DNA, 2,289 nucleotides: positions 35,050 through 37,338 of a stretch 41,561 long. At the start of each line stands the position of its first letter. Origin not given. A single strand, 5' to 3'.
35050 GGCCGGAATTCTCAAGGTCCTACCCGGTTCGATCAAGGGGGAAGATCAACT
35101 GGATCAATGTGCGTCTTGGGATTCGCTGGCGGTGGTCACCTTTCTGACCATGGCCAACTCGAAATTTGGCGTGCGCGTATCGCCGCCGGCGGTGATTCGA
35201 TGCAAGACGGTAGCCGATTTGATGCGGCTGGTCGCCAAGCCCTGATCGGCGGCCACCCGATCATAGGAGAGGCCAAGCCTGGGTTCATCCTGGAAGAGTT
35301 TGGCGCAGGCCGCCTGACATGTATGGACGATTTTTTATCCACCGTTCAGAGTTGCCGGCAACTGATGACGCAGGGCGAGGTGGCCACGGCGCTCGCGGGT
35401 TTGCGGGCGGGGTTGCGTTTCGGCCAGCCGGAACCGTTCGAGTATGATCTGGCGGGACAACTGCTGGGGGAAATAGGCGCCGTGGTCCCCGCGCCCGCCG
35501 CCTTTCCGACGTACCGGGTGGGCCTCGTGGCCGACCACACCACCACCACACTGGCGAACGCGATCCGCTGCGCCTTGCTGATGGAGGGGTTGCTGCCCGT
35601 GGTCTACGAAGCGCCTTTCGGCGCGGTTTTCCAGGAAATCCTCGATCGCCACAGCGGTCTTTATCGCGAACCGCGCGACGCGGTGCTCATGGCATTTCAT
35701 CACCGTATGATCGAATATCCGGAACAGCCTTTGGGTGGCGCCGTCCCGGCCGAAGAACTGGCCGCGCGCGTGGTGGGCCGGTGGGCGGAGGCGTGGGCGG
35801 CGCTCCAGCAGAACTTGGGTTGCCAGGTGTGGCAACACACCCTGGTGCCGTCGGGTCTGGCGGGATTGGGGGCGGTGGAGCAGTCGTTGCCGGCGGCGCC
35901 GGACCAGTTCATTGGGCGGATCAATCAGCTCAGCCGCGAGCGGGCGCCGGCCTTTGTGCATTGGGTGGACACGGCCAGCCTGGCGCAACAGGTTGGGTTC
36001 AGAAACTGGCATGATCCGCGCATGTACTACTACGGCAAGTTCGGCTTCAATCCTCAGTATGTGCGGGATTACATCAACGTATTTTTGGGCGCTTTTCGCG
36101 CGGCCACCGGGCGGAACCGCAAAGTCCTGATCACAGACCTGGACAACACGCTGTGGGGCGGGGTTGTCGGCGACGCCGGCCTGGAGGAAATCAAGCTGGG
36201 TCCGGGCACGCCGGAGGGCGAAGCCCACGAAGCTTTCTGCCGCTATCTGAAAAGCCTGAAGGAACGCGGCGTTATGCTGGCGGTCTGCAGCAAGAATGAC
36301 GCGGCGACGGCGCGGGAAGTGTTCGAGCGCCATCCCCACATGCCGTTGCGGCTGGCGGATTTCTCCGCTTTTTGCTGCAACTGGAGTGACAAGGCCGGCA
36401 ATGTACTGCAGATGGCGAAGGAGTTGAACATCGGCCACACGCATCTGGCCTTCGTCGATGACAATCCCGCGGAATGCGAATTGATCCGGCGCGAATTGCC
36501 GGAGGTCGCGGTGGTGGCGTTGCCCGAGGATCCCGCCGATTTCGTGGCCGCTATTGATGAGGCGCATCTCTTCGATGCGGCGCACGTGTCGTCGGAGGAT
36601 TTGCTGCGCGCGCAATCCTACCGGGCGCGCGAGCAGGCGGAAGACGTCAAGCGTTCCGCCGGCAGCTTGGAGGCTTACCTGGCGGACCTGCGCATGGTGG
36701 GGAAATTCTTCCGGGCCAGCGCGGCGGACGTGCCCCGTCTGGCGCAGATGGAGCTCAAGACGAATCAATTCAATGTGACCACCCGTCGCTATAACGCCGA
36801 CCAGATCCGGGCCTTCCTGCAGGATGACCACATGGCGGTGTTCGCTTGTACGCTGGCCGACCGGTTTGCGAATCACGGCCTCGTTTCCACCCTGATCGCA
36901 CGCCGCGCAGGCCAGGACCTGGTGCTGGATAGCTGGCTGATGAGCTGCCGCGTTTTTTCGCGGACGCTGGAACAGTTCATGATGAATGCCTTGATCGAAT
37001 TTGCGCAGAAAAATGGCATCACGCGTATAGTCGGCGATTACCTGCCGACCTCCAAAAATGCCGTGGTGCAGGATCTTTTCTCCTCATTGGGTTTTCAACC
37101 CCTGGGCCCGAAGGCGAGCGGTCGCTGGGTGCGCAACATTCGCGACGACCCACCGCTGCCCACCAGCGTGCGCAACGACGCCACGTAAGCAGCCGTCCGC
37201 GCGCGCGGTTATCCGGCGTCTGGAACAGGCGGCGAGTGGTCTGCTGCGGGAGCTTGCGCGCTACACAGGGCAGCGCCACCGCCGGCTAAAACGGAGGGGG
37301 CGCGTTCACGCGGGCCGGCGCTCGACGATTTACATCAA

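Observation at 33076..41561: Candidate uncharacterised system: carrier-protein/FkbH/MBOAT acylation module nested between two paralogous outer-membrane barrels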

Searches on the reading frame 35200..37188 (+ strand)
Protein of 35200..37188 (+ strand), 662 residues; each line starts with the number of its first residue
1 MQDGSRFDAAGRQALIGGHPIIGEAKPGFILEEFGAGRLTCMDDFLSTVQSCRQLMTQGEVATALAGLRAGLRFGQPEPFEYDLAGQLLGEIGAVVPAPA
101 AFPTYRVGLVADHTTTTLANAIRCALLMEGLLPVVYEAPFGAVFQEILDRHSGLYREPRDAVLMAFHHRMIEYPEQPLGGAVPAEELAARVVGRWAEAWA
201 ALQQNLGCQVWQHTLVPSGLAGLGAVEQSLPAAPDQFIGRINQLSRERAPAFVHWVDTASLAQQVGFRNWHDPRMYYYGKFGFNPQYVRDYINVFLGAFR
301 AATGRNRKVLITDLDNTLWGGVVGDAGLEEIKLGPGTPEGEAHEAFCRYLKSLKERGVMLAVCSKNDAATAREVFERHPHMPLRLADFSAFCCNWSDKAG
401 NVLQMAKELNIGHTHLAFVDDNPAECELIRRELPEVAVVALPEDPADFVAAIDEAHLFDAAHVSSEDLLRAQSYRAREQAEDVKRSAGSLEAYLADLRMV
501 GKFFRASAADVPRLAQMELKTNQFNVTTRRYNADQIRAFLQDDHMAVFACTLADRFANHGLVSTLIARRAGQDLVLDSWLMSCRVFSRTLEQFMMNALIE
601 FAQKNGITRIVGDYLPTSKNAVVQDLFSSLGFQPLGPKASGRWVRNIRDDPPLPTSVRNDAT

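Call 3: search_protein_families(library=pfam, proteins=[window:35200-37188:+], max_evalue=0.01)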
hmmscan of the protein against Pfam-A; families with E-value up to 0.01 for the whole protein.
window:35200-37188:+ (662 aa): 1 family
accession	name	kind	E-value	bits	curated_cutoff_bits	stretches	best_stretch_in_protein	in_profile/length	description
PF21211.3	FkbH_N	-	0.0018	18.6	27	0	106-277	1-169/192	FkbH, N-terminal domain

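Call 4: search_protein_families(library=ncbifam, proteins=[window:35200-37188:+], max_evalue=0.01)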
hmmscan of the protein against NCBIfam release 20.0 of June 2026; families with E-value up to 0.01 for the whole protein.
window:35200-37188:+ (662 aa): 2 families
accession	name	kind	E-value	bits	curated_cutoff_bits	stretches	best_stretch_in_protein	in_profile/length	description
TIGR01686.1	FkbH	subfamily_domain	9.2e-87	291.2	146.65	1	307-633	3-320/323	FkbH domain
TIGR01681.1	HAD-SF-IIIC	subfamily_domain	5.8e-16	59.5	35.75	1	308-430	1-129/132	HAD-IIIC family phosphatase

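Call 8: find_homologous_proteins(query=window:35323-37188:+, max_evalue=1e-10)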
Query window:35323-37188:+ (621 aa): 4823 proteins with E <= 1e-10 among 8000 candidates; the best 120 are listed.
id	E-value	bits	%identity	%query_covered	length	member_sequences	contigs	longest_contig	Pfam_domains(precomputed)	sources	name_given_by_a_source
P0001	0.0e+0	1363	95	100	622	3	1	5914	-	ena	-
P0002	0.0e+0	1047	72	100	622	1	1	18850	-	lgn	-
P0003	2.8e-293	992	69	98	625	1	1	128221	-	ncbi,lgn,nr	ncbi:MAG: HAD-IIIC family phosphatase [Kiritimatiellae bacterium]|nr:HAD-IIIC family phosphatase [Ki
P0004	1.7e-270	917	66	100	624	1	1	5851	-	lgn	-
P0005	9.8e-266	901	65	99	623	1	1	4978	-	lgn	-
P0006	7.4e-188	644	51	95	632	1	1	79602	PF21211.4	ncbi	ncbi:MAG: HAD-IIIC family phosphatase [bacterium]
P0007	1.1e-186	640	49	100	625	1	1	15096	-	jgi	jgi:FkbH-like protein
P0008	7.1e-178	611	49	96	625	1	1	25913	PF21211.4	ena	-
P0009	7.9e-176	604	50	95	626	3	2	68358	PF21211.4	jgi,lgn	jgi:FkbH-like protein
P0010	5.6e-175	601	49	96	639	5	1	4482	PF21211.4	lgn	-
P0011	1.9e-174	600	47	95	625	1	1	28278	-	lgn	-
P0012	2.6e-174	599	46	99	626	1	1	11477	PF21211.4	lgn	-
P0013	3.7e-174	599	48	95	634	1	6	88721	PF21211.4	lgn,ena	-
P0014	1.4e-173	597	47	98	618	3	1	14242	PF00702.33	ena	-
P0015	5.0e-173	595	48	97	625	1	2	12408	PF21211.4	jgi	jgi:FkbH-like protein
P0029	7.4e-163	561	46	95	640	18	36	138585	PF21211.4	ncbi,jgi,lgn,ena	jgi:FkbH-like protein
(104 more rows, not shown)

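Call 9: find_encoding_contigs(protein=P0003, flank=10000, max_places=2)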
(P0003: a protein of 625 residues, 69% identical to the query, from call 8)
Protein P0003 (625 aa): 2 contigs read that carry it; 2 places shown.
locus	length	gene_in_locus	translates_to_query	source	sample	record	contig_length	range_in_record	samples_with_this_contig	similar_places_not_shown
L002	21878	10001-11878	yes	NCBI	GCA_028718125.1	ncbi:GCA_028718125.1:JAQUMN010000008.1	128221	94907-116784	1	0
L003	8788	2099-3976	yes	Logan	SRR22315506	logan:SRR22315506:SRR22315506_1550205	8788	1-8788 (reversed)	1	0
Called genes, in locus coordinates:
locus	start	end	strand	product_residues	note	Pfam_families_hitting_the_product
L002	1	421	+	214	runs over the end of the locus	PF04055:Radical_SAM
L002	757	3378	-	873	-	PF00069:Pkinase, PF03109:ABC1 (faint), PF07714:PK_Tyr_Ser-Thr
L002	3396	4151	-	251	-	PF08543:Phos_pyr_kin, PF00294:PfkB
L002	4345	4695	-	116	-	-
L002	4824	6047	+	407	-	PF00155:Aminotran_1_2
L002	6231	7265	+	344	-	PF08240:ADH_N, PF16912:Glu_dehyd_C, PF00107:ADH_zinc_N, PF13602:ADH_zinc_N_2 (weak)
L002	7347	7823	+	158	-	PF01668:SmpB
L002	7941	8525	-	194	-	PF07661:MORN_2 (faint)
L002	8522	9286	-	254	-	-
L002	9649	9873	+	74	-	PF00550:PP-binding (weak)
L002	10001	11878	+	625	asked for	-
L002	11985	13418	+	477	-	PF03062:MBOAT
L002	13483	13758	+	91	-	-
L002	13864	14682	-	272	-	PF05050:Methyltransf_21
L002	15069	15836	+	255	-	PF19040:SGNH (faint), PF04311:DUF459, PF13472:Lipase_GDSL_2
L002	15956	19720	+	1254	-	PF13371:TPR_9 (faint), PF13414:TPR_11 (faint), PF13424:TPR_12 (faint), PF13428:TPR_14 (faint), PF13431:TPR_17 (faint), PF13432:TPR_16 (weak), PF23914:TPR_CcmH_CycH, PF14559:TPR_19 (weak), +9 more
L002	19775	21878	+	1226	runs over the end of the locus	PF00515:TPR_1 (faint), PF07719:TPR_2 (faint), PF12895:ANAPC3 (faint), PF13174:TPR_6 (faint), PF13181:TPR_8 (faint), PF13432:TPR_16 (weak), PF23914:TPR_CcmH_CycH (weak), PF14559:TPR_19, +7 more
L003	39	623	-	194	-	PF07661:MORN_2 (faint)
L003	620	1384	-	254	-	-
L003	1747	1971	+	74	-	PF00550:PP-binding (weak)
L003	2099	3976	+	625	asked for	-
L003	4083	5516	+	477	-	PF03062:MBOAT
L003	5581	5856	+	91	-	-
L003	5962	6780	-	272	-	PF05050:Methyltransf_21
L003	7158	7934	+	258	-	PF19040:SGNH (faint), PF04311:DUF459, PF13472:Lipase_GDSL_2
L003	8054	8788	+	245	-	?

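Call 10: find_encoding_contigs(protein=P0006, flank=10000, max_places=2)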
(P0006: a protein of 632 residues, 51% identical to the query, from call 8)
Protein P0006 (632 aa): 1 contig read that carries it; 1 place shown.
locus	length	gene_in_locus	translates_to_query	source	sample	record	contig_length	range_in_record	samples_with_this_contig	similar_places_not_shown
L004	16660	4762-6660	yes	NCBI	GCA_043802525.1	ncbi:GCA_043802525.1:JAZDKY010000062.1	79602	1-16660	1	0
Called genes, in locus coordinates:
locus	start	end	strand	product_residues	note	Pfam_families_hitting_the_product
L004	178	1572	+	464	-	-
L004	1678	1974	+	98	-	-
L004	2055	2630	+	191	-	-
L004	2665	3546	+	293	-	PF13489:Methyltransf_23, PF08241:Methyltransf_11, PF08242:Methyltransf_12, PF13649:Methyltransf_25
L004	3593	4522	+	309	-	PF05711:TylF, PF13578:Methyltransf_24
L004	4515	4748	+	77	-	PF00550:PP-binding (weak)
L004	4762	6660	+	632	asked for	PF21211:FkbH_N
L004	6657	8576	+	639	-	-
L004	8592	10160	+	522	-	PF03062:MBOAT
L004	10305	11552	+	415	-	-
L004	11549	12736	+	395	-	-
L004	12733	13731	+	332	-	PF01073:3Beta_HSD, PF01370:Epimerase, PF02719:Polysacc_synt_2, PF04321:RmlD_sub_bind, PF07993:NAD_binding_4 (faint), PF13460:NAD_binding_10, PF16363:GDP_Man_Dehyd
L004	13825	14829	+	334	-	PF00535:Glycos_transf_2, PF13641:Glyco_tranf_2_3, PF13632:Glyco_trans_2_3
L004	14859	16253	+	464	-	PF01075:Glyco_transf_9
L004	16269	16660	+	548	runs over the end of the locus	-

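Call 11: find_encoding_contigs(protein=P0029, flank=10000, max_places=3)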
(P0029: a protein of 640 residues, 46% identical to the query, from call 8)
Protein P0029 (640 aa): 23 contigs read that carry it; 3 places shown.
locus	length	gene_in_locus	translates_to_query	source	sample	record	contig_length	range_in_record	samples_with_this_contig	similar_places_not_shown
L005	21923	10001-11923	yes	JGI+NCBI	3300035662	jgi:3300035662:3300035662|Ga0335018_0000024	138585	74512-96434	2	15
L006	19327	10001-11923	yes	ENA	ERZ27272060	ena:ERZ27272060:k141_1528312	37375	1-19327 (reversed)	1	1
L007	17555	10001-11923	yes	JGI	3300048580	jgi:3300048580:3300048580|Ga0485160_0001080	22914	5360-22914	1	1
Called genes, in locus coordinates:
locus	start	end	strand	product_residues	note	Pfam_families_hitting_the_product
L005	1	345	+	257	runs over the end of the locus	PF02348:CTP_transf_3, PF12804:NTP_transf_3 (weak)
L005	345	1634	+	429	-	PF00202:Aminotran_3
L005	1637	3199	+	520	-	PF04101:Glyco_tran_28_C, PF00583:Acetyltransf_1 (weak), PF13302:Acetyltransf_3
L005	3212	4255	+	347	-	PF03102:NeuB, PF08666:SAF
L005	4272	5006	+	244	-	PF02348:CTP_transf_3, PF12804:NTP_transf_3 (weak)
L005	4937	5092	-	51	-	-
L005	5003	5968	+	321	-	PF01408:GFO_IDH_MocA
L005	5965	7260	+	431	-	PF01041:DegT_DnrJ_EryC1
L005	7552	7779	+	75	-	-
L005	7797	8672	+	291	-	PF02522:Antibiotic_NAT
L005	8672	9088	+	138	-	PF01575:MaoC_dehydratas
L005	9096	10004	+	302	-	PF13489:Methyltransf_23, PF13847:Methyltransf_31, PF08241:Methyltransf_11, PF08242:Methyltransf_12, PF13649:Methyltransf_25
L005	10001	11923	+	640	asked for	PF21211:FkbH_N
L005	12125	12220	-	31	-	-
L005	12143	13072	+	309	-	-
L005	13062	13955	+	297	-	-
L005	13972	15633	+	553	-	-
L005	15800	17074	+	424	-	PF08421:Methyltransf_13, PF13489:Methyltransf_23, PF08241:Methyltransf_11 (weak), PF08242:Methyltransf_12 (weak), PF08484:Methyltransf_14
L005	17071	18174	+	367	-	PF01041:DegT_DnrJ_EryC1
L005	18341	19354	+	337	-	PF00535:Glycos_transf_2, PF13641:Glyco_tranf_2_3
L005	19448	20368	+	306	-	PF13469:Sulfotransfer_3, PF00685:Sulfotransfer_1 (faint)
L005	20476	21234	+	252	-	PF04989:RMNT_CmcI, PF13578:Methyltransf_24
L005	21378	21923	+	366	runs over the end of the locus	PF01041:DegT_DnrJ_EryC1, PF00155:Aminotran_1_2 (weak)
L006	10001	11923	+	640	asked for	PF21211:FkbH_N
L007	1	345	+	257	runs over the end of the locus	PF02348:CTP_transf_3, PF12804:NTP_transf_3 (weak)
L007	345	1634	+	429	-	PF00202:Aminotran_3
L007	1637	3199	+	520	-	PF04101:Glyco_tran_28_C, PF00583:Acetyltransf_1 (weak), PF13302:Acetyltransf_3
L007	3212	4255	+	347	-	PF03102:NeuB, PF08666:SAF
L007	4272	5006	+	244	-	PF02348:CTP_transf_3, PF12804:NTP_transf_3 (weak)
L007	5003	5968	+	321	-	PF01408:GFO_IDH_MocA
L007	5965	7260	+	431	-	PF01041:DegT_DnrJ_EryC1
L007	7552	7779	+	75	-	-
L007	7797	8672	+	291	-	PF02522:Antibiotic_NAT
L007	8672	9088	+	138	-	PF01575:MaoC_dehydratas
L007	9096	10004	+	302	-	PF13489:Methyltransf_23, PF13847:Methyltransf_31, PF08241:Methyltransf_11, PF08242:Methyltransf_12, PF13649:Methyltransf_25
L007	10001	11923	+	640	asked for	PF21211:FkbH_N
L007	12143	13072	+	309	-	-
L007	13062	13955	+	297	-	-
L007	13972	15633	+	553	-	-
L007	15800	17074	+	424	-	PF08421:Methyltransf_13, PF13489:Methyltransf_23, PF08241:Methyltransf_11 (weak), PF08242:Methyltransf_12 (weak), PF08484:Methyltransf_14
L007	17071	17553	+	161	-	?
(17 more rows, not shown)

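Call 12: find_encoding_contigs(protein=P0002, flank=10000, max_places=2)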
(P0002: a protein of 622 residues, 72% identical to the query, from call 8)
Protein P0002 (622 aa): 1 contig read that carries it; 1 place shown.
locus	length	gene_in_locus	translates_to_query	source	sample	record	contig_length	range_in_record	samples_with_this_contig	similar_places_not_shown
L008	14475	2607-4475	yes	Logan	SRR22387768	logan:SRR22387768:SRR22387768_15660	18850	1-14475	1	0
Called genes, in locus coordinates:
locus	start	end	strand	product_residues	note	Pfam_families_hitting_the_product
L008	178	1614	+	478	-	PF03062:MBOAT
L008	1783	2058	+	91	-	-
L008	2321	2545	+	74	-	PF00550:PP-binding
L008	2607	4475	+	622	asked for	-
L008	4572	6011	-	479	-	PF01575:MaoC_dehydratas, PF00106:adh_short (weak)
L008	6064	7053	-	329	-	PF13489:Methyltransf_23, PF08241:Methyltransf_11, PF08242:Methyltransf_12, PF13649:Methyltransf_25, PF13847:Methyltransf_31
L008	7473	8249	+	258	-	PF19040:SGNH (weak), PF04311:DUF459, PF13472:Lipase_GDSL_2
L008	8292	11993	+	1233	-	PF00515:TPR_1 (faint), PF07719:TPR_2 (faint), PF13174:TPR_6 (faint), PF13181:TPR_8 (faint), PF13414:TPR_11 (faint), PF13428:TPR_14 (faint), PF23914:TPR_CcmH_CycH (weak), PF14559:TPR_19, +3 more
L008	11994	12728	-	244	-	PF07335:Glyco_hydro_75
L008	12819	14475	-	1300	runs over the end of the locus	PF14559:TPR_19 (faint), PF01522:Polysacc_deac_1, PF07719:TPR_2 (faint), PF13428:TPR_14 (faint)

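Call 13: find_encoding_contigs(protein=P0001, flank=10000, max_places=2)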
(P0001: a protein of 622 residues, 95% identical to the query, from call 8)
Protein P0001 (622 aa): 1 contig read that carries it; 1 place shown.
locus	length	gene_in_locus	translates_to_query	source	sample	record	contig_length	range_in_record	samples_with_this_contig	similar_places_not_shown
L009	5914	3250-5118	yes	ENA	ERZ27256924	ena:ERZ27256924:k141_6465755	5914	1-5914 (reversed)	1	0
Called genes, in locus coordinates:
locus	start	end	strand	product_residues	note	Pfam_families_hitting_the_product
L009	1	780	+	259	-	?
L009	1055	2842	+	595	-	PF13428:TPR_14 (faint), PF03704:BTAD (faint), PF13174:TPR_6 (faint), PF13181:TPR_8 (faint), PF13432:TPR_16 (weak), PF14559:TPR_19 (weak), PF07719:TPR_2 (weak), PF13432:TPR_16 (weak), +4 more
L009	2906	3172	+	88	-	PF00550:PP-binding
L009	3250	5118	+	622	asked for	-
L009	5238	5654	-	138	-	PF00903:Glyoxalase, PF13468:Glyoxalase_3 (weak), PF13669:Glyoxalase_4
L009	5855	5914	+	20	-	?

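Call 20: search_solved_structures(query=window:35323-37188:+, max_evalue=0.01, show_alignments=2)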
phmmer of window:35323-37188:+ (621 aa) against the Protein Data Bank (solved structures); distinct sequences matched with E-value up to 0.01: 1.
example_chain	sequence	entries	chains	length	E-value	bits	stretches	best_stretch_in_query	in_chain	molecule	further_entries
3slr_A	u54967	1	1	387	2.9e-48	167.9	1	258-423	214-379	uncharacterized protein BF1531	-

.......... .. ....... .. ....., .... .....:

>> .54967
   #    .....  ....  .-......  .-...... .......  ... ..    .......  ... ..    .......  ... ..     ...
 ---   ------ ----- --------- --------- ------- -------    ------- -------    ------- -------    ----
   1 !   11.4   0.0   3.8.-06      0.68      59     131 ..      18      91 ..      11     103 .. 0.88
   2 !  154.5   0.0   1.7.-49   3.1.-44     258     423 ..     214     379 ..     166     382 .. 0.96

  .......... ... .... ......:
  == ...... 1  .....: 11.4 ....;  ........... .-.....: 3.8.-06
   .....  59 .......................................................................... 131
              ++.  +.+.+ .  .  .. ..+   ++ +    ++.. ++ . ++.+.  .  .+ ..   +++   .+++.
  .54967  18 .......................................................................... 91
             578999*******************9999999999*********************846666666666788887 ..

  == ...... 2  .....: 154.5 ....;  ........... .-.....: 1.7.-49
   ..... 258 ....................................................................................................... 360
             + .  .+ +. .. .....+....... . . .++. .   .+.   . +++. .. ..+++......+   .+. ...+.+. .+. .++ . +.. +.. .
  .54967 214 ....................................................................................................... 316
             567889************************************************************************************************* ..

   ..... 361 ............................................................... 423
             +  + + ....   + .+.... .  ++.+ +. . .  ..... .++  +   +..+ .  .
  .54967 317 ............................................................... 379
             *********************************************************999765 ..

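Call 36: find_related_loci(query=A3, collection=metagenome_contigs, flank=10000)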
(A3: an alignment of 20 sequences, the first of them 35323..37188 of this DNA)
Query A3 (621 aa) in metagenome_contigs; peptide patterns used: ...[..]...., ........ (x = any residue, [..] = any of these).
600 stretches matched a pattern (row limit reached: there are more); 587 encode a relative of the query (tblastn E <= 1e-3); the best 80 are kept; 80 distinct loci.
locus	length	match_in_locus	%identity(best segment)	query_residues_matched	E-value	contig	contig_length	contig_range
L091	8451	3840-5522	44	46-606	5e-138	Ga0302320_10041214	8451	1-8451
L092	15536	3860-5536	40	65-621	1e-131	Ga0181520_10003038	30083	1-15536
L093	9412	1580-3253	41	45-602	5e-127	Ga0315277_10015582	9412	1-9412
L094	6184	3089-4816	38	46-621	5e-121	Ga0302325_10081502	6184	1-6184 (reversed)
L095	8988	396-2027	39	59-608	1e-116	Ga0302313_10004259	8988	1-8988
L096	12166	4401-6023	38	58-600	1e-116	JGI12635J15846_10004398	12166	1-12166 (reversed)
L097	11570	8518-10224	39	51-616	8e-113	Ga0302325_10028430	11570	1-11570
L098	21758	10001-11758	38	39-616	1e-110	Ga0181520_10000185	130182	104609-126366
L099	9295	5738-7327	35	65-594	7e-111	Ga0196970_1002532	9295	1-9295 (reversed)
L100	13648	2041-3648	38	65-600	3e-110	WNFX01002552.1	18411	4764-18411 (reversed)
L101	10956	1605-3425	37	12-620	2e-110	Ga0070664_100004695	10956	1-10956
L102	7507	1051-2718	39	65-616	6e-110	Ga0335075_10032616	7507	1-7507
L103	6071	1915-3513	40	57-592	3e-110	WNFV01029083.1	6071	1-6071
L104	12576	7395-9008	37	54-592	3e-109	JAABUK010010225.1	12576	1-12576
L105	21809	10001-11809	38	3-602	4e-109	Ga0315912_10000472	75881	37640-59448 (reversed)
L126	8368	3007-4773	35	2-592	2e-104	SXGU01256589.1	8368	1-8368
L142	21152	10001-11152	44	208-591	4e-101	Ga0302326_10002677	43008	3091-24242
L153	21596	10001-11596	37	87-617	3e-100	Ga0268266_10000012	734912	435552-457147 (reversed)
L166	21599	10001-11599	33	65-595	1e-98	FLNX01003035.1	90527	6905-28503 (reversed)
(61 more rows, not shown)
